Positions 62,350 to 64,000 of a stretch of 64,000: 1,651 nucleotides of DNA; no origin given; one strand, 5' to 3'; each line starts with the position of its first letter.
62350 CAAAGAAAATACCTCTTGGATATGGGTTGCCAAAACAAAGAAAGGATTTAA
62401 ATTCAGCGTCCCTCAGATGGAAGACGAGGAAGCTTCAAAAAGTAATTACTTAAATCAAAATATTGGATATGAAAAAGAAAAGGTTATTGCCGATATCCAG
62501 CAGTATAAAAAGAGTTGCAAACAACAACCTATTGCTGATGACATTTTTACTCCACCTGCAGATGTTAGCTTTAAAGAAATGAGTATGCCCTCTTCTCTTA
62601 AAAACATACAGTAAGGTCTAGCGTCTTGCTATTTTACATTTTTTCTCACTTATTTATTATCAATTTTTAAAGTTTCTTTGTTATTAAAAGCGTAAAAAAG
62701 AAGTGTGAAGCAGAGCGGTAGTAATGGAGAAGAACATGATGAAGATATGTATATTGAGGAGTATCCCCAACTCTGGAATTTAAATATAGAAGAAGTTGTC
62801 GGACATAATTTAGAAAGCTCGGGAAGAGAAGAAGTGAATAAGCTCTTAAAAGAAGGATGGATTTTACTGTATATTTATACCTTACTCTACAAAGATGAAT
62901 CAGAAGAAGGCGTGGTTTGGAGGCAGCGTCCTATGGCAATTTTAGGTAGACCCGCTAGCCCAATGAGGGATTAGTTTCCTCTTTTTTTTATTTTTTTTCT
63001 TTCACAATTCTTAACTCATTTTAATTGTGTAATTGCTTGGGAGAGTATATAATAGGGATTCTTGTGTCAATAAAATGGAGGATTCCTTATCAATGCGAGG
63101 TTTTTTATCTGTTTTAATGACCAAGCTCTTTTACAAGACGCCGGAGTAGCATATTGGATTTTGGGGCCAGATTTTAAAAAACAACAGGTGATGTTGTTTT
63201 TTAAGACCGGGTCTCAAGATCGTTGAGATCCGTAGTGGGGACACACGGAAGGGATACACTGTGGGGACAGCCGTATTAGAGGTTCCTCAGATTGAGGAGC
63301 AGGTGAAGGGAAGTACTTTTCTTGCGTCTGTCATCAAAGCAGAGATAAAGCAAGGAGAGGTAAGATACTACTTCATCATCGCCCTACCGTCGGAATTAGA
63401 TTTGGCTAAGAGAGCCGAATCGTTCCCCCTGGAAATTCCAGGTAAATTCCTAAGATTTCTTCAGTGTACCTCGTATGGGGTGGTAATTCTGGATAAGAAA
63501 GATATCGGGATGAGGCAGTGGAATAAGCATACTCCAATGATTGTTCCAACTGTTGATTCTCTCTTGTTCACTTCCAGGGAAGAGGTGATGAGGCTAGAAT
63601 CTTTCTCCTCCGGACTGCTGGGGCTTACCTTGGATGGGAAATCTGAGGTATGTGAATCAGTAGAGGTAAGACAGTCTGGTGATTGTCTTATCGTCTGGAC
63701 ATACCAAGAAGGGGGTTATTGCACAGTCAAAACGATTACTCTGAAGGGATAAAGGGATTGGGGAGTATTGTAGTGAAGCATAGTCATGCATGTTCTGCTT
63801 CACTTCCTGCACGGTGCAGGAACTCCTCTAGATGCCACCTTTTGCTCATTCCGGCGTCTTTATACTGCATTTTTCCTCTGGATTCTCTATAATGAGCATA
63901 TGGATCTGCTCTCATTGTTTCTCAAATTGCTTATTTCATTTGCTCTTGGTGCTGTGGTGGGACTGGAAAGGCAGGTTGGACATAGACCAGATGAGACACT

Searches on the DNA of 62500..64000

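Call 80: search_rna_families(source=window, start=62500, end=64000, threshold=evalue, max_evalue=0.1)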
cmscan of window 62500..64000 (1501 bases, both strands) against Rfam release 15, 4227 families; matches with E-value up to 0.1: 0.
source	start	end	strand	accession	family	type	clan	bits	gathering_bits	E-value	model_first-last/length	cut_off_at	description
